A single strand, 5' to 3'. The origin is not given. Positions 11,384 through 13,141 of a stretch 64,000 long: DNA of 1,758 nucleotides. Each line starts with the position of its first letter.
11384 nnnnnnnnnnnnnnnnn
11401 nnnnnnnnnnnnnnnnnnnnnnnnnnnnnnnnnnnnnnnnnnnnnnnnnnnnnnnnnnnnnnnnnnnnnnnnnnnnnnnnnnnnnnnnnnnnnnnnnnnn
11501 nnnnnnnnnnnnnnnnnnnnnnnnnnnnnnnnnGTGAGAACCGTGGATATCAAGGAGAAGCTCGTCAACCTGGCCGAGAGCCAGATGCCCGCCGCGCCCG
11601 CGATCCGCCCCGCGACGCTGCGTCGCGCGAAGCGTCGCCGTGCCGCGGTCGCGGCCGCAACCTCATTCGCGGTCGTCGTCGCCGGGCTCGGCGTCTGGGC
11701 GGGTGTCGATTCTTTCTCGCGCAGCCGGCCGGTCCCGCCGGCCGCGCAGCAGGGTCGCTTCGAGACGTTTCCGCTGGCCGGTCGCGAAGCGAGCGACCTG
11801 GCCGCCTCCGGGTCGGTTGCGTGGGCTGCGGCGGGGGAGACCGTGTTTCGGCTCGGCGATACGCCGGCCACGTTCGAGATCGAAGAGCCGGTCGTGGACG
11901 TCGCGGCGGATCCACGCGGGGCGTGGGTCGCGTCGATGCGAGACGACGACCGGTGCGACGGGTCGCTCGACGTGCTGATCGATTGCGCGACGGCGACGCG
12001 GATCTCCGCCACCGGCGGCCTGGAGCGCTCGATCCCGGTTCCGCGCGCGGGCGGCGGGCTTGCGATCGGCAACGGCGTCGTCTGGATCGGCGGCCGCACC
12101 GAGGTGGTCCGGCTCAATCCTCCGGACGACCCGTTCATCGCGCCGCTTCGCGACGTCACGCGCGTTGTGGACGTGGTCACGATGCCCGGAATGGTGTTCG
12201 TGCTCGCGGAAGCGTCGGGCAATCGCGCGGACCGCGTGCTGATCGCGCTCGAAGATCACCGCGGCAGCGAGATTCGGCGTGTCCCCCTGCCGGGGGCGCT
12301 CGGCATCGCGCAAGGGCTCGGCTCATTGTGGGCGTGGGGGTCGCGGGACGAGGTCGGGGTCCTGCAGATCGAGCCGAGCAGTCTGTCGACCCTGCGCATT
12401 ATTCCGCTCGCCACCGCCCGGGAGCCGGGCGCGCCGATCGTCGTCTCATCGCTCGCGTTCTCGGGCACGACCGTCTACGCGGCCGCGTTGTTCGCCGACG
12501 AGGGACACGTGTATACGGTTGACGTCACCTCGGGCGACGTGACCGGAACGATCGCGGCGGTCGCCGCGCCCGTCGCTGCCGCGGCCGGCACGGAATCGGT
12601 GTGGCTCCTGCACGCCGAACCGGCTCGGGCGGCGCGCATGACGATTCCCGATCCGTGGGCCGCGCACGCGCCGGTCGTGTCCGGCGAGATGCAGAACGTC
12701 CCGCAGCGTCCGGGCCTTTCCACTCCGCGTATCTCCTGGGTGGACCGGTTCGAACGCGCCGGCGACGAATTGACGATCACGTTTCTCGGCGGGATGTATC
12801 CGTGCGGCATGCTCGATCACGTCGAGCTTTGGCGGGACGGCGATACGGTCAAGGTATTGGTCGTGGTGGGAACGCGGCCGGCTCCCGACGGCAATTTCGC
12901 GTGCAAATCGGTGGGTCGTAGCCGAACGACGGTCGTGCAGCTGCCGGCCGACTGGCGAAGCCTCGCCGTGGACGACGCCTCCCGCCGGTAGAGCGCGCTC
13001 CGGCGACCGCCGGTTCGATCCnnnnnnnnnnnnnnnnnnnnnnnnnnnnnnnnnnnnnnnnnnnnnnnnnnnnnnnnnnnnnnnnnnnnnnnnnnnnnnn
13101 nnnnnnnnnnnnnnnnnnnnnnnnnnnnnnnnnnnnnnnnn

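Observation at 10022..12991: ECF sigma / anti-sigma (beta-propeller ectodomain) module with adjacent cupredoxin and unknown secreted protein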

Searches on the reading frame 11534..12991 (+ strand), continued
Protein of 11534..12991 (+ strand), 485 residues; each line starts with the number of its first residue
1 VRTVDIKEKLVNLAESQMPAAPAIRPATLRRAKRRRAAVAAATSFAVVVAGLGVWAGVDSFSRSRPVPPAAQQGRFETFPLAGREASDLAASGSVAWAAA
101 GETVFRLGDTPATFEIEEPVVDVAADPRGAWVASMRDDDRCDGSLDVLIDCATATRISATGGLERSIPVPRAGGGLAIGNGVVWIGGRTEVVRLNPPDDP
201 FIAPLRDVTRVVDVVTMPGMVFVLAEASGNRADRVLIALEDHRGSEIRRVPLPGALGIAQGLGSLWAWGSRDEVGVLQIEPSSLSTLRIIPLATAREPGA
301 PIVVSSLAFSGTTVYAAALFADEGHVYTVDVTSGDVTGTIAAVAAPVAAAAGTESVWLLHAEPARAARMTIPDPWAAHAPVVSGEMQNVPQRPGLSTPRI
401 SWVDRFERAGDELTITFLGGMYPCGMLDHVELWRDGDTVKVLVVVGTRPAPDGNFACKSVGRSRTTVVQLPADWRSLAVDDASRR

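Call 45: find_encoding_contigs(protein=P0014, flank=5000, max_places=3)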
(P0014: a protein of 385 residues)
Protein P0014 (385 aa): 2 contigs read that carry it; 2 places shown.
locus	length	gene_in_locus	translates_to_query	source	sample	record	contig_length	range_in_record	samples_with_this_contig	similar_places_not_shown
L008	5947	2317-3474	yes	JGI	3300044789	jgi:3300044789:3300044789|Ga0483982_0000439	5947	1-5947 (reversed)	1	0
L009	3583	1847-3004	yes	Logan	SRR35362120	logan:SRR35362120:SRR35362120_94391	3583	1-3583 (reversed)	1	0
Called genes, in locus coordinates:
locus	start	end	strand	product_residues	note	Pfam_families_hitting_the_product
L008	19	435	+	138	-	PF04542:Sigma70_r2, PF08281:Sigma70_r4_2, PF22233:PhyR_sigma-like (weak)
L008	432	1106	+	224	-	-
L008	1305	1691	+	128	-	PF07731:Cu-oxidase_2 (weak)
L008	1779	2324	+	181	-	PF04542:Sigma70_r2, PF08281:Sigma70_r4_2, PF04545:Sigma70_r4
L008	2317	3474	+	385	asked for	PF21959:DUF6923 (faint), PF16819:DUF5074 (faint)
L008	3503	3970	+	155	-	-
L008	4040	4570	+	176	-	PF04542:Sigma70_r2, PF08281:Sigma70_r4_2, PF04545:Sigma70_r4, PF22233:PhyR_sigma-like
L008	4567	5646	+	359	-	PF26550:Tricorn_2nd (faint), PF07676:PD40 (faint), PF26549:Tricorn_N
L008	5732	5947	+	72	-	?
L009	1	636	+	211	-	?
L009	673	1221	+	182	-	PF07731:Cu-oxidase_2 (weak)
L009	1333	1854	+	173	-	PF04542:Sigma70_r2, PF08281:Sigma70_r4_2, PF04545:Sigma70_r4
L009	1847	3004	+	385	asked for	PF21959:DUF6923 (faint), PF16819:DUF5074 (faint)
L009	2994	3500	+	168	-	-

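Call 46: find_encoding_contigs(protein=P0023, flank=5000, max_places=3)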
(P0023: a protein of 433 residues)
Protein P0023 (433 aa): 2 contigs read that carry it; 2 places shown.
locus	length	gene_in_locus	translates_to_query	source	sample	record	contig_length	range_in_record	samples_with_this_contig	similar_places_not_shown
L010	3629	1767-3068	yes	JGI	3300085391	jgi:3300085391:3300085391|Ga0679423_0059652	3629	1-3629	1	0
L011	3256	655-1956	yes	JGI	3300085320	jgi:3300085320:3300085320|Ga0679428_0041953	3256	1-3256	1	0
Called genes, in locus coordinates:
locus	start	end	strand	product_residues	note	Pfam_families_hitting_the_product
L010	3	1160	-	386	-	?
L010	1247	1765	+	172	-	PF04542:Sigma70_r2, PF08281:Sigma70_r4_2, PF04545:Sigma70_r4, PF13384:HTH_23 (faint)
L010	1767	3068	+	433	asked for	-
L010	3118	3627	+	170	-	?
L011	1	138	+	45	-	?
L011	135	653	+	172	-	PF04542:Sigma70_r2, PF08281:Sigma70_r4_2, PF04545:Sigma70_r4, PF13384:HTH_23 (faint)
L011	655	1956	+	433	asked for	-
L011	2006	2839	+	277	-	PF00293:NUDIX (faint)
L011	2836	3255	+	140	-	?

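Call 55: find_encoding_contigs(protein=P0007, flank=5000, max_places=2)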
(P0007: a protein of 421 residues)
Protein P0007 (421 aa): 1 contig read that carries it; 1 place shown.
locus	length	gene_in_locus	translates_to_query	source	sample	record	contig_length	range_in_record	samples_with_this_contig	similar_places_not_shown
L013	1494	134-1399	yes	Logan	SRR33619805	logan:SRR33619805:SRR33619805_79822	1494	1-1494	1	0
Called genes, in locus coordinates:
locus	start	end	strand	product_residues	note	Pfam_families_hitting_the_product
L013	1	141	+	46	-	?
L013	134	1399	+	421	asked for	PF16819:DUF5074 (faint), PF21959:DUF6923 (faint)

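Call 56: find_encoding_contigs(protein=P0028, flank=5000, max_places=2)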
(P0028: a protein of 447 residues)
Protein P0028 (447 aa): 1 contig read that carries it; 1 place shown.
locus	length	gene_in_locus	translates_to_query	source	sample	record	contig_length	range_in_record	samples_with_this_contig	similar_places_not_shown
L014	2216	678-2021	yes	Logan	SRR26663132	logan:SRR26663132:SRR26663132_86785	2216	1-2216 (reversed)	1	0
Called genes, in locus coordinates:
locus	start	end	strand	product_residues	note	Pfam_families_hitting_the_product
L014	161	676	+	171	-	PF04542:Sigma70_r2, PF08281:Sigma70_r4_2, PF04545:Sigma70_r4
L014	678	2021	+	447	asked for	-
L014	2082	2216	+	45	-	?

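Call 57: search_protein_families(library=pfam, proteins=[P0083, P0110, P0129, P0144, P0069, P0054, P0085], max_evalue=0.001)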
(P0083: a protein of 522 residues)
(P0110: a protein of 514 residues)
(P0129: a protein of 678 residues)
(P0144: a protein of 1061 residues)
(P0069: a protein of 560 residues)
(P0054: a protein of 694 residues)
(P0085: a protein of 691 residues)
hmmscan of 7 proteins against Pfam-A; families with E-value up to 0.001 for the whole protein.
P0083 (522 aa): 3 families
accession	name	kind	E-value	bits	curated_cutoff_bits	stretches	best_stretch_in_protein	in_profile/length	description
PF16819.11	DUF5074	-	8e-12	45.3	27.2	1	441-497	161-220/353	Domain of unknown function (DUF5074)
PF00211.25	Guanylate_cyc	-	2.1e-10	40.9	21.9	1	8-143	7-156/183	Adenylate and Guanylate cyclase catalytic domain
PF21959.2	DUF6923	-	5.3e-08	33.4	27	0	229-287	109-171/234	Repeat of unknown function (DUF6923)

P0110 (514 aa): 4 families
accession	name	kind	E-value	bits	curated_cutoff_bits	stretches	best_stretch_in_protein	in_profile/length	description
PF21959.2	DUF6923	-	9.8e-12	45.6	27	0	434-492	106-167/234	Repeat of unknown function (DUF6923)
PF00211.25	Guanylate_cyc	-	6.1e-11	42.7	21.9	1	3-142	3-157/183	Adenylate and Guanylate cyclase catalytic domain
PF16819.11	DUF5074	-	8.4e-08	32.1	27.2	0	432-493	158-221/353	Domain of unknown function (DUF5074)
PF08450.18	SGL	-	0.00025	21.2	26.3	0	427-461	195-229/246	SMP-30/Gluconolactonase/LRE-like region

P0129 (678 aa): 4 families
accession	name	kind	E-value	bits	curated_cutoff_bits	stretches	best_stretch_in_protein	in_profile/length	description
PF00069.31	Pkinase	-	3.9e-45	154.7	31.7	1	14-268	2-254/263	Protein kinase domain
PF07714.23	PK_Tyr_Ser-Thr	-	2e-25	90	23.1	1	16-265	4-248/258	Protein tyrosine and serine/threonine kinase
PF21959.2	DUF6923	-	7e-09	36.2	27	0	563-661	91-181/234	Repeat of unknown function (DUF6923)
PF06293.20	Kdo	-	0.00044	20.2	21.3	1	92-158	98-166/207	Lipopolysaccharide kinase (Kdo/WaaP) family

P0144 (1061 aa): 6 families
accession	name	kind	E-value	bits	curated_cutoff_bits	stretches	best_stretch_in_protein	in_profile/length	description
PF03704.23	BTAD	-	3.4e-27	96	22.1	1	124-268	1-146/146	Bacterial transcriptional activator domain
PF13458.12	Peripla_BP_6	-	2.2e-17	64.2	31.7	1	673-1016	9-325/343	Periplasmic binding protein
PF21959.2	DUF6923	-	4.9e-08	33.5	27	0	543-625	110-181/234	Repeat of unknown function (DUF6923)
PF01094.35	ANF_receptor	-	0.00018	21.2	25.4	1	707-933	31-231/353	Receptor family ligand binding region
PF00486.34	Trans_reg_C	-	0.00032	21.1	26.2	0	51-100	13-61/77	Transcriptional regulatory protein, C terminal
PF16819.11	DUF5074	-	0.00069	19.2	27.2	0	355-448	142-224/353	Domain of unknown function (DUF5074)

P0069 (560 aa): 1 family
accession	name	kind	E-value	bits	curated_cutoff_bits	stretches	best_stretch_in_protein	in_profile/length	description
PF21959.2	DUF6923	-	1.5e-05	25.3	27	0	176-204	138-166/234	Repeat of unknown function (DUF6923)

P0054 (694 aa): 2 families
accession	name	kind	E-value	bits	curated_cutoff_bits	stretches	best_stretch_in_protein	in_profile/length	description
PF21959.2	DUF6923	-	1.4e-14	54.9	27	0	151-238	107-189/234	Repeat of unknown function (DUF6923)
PF16819.11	DUF5074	-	1.1e-11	44.8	27.2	1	88-208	94-219/353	Domain of unknown function (DUF5074)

P0085 (691 aa): 6 families
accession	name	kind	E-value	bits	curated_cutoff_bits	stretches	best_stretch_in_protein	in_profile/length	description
PF07676.18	PD40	-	2.4e-09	37.4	20.9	1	302-331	9-37/38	WD40-like Beta Propeller Repeat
PF25174.1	Beta-prop_THOC3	-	1.3e-05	24.8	305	0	108-276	34-189/272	THOC3 beta-propeller domain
PF21959.2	DUF6923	-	1.4e-05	25.4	27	0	453-548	95-183/234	Repeat of unknown function (DUF6923)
PF00400.38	WD40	-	0.0002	22.2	27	0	117-136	8-27/39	WD domain, G-beta repeat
PF12894.13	ANAPC4_WD40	-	0.00033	21.3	22.9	0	127-205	2-72/91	Anaphase-promoting complex subunit 4 WD40 domain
PF00930.27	DPPIV_N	-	0.00084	18.6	22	0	307-322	106-121/354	Dipeptidyl peptidase IV (DPP IV) N-terminal region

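Call 63: search_protein_families(library=pfam, proteins=[L010:3-1160:-, L010:3118-3627:+, L011:2006-2839:+, L008:432-1106:+, L008:3503-3970:+, L008:1143-1691:+, L008:4567-5646:+], max_evalue=0.01)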
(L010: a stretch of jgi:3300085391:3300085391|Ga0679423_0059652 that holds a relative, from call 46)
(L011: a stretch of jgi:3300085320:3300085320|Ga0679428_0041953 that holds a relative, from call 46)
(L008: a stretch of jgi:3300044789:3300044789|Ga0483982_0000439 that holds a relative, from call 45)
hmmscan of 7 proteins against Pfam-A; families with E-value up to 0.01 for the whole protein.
L010:3-1160:- (386 aa): 4 families
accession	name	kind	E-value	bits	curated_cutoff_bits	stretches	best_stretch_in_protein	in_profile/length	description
PF00441.29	Acyl-CoA_dh_1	-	8.3e-49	166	22.4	1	240-385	3-148/150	Acyl-CoA dehydrogenase, C-terminal domain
PF02770.24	Acyl-CoA_dh_M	-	8.4e-21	74.4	33.3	1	133-225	1-96/97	Acyl-CoA dehydrogenase, middle domain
PF08028.16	Acyl-CoA_dh_2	-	1.3e-15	58.3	22.7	1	254-369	2-127/134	Acyl-CoA dehydrogenase, C-terminal domain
PF02771.21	Acyl-CoA_dh_N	-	8.2e-14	52.4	22.9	1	6-129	1-113/113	Acyl-CoA dehydrogenase, N-terminal domain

L010:3118-3627:+ (170 aa): 1 family
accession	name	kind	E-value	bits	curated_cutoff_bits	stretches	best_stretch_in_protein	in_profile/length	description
PF00293.34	NUDIX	-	8.9e-08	32.7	21.1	1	35-86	3-48/134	NUDIX domain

L011:2006-2839:+ (277 aa): 1 family
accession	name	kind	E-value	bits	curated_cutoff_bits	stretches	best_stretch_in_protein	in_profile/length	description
PF00293.34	NUDIX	-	4.5e-09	36.9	21.1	1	35-86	3-48/134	NUDIX domain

L008:432-1106:+ (224 aa): 0 families

L008:3503-3970:+ (155 aa): 0 families

L008:1143-1691:+ (182 aa): 5 families
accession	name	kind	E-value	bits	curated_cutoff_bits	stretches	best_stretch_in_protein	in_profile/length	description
PF07731.20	Cu-oxidase_2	-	3e-06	27.5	20.4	1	86-182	24-134/137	Multicopper oxidase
PF13473.12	Cupredoxin_1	-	0.0004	20.8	27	1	96-172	36-100/104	Cupredoxin-like domain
PF07732.21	Cu-oxidase_3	-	0.0015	19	21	1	92-182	24-115/119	Multicopper oxidase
PF06525.17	SoxE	-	0.0024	17.8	21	0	142-181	100-138/149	Sulfocyanin (SoxE) domain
PF00127.26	Copper-bind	-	0.0025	18.7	21.2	1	130-182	52-99/99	Copper binding proteins, plastocyanin/azurin family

L008:4567-5646:+ (359 aa): 2 families
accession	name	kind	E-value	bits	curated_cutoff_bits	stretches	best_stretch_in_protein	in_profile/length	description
PF07676.18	PD40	-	2.9e-18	65.7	20.9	1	145-168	2-25/38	WD40-like Beta Propeller Repeat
PF00930.27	DPPIV_N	-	0.0052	16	22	0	158-172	107-121/354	Dipeptidyl peptidase IV (DPP IV) N-terminal region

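Call 106: find_encoding_contigs(protein=P0116, flank=6000, max_places=3)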
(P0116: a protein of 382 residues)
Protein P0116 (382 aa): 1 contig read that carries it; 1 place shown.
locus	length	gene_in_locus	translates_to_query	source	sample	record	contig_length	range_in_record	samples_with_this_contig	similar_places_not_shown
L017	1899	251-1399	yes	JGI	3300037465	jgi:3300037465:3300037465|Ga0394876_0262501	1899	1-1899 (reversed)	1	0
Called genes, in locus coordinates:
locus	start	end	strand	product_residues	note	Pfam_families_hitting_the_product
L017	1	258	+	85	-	?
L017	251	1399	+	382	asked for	PF21959:DUF6923 (faint)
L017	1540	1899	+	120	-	?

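Call 107: find_encoding_contigs(protein=P0126, flank=6000, max_places=3)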
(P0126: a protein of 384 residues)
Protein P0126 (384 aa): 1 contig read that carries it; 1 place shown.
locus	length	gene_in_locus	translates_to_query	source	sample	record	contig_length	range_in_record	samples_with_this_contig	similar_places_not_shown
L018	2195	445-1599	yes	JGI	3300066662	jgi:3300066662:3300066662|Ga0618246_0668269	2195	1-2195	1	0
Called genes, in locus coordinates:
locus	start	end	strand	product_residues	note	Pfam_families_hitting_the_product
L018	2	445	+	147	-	?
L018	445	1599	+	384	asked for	PF01436:NHL (faint), PF07433:DUF1513 (faint), PF21959:DUF6923 (weak)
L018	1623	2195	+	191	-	?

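Call 108: search_protein_families(library=pfam, proteins=[L017:1-258:+, L018:2-445:+, L018:1623-2195:+, L017:1540-1899:+, L002:2-91:+], max_evalue=0.01)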
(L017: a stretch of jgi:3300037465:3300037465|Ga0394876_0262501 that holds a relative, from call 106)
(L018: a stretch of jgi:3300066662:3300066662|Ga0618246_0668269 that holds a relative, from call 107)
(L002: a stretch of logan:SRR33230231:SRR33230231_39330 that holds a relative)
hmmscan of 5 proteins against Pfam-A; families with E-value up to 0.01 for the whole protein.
L017:1-258:+ (85 aa): 4 families
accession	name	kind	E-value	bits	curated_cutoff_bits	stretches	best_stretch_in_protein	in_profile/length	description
PF08281.18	Sigma70_r4_2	-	2e-15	56.6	25.7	1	23-75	2-54/54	Sigma-70, region 4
PF04545.22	Sigma70_r4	-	1.9e-12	46.9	24.1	1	28-76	1-49/50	Sigma-70, region 4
PF13384.12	HTH_23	-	9.2e-05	22.6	24.6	1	33-70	3-40/50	Homeodomain-like domain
PF22233.2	PhyR_sigma-like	-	0.0045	17.2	27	1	31-70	3-42/50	Response regulator PhyR, sigma-like domain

L018:2-445:+ (147 aa): 6 families
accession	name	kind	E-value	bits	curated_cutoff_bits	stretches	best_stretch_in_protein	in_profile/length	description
PF08281.18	Sigma70_r4_2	-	3e-16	59.2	25.7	1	86-139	1-54/54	Sigma-70, region 4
PF04545.22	Sigma70_r4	-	8e-11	41.7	24.1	1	92-140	1-49/50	Sigma-70, region 4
PF04542.20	Sigma70_r2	-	9.2e-11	41.8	24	1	4-61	10-69/71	Sigma-70 region 2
PF22233.2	PhyR_sigma-like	-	0.00027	21.1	27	1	93-134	1-42/50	Response regulator PhyR, sigma-like domain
PF13384.12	HTH_23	-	0.00028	21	24.6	1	96-134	2-40/50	Homeodomain-like domain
PF07638.17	Sigma70_ECF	-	0.0047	17.3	21.1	1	20-129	52-169/185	ECF sigma factor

L018:1623-2195:+ (191 aa): 1 family
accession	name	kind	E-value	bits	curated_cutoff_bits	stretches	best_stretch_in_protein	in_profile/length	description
PF21686.3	LigD_Prim-Pol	-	7.2e-39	134.3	27.4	1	59-191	1-133/254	LigD, primase-polymerase domain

L017:1540-1899:+ (120 aa): 3 families
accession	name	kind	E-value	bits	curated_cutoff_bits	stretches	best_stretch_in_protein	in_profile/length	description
PF24981.1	Beta-prop_ATRN-LZTR1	-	0.00044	20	50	0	70-93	66-89/289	Attractin/LZTR1 beta-propeller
PF13418.12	Kelch_4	-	0.0044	17.4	21.6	0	9-41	15-48/49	Galactose oxidase, central domain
PF24681.1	Kelch_KLHDC2_KLHL20_DRC7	-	0.0048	16.6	50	0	20-104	76-212/221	KLHDC2/KLHL20/DRC7 Kelch-repeats domain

L002:2-91:+ (29 aa): 1 family
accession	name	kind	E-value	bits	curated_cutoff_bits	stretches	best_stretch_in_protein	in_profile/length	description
PF08281.18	Sigma70_r4_2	-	0.0002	21.3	25.7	1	1-20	32-51/54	Sigma-70, region 4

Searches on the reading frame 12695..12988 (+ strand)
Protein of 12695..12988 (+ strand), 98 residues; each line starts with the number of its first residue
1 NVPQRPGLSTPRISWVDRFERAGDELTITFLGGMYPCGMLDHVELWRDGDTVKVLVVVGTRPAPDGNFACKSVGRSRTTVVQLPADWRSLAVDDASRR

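Call 83: predict_structure(alignment_id=A7)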
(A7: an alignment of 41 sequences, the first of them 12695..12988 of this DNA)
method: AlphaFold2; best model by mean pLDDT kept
length: 98 residues; sequences in the alignment: 41
mean_pLDDT: 92.4   pTM: 0.82
mean pLDDT of the five models: 92.4, 91.3, 91.2, 90.6, 90.6
residues with pLDDT >= 90: 77; 70-90: 16; 50-70: 4; < 50: 1
segments of 3 or more residues with pLDDT < 50: none
pLDDT, mean of each block of 10 residues (from residue 1): 74 97 98 94 98 97 83 92 98 94
secondary structure, 60 per line:
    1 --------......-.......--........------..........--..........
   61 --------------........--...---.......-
elements in order: E9-14 E16-22 E25-32 E39-48 E51-60 E75-82 E91-94
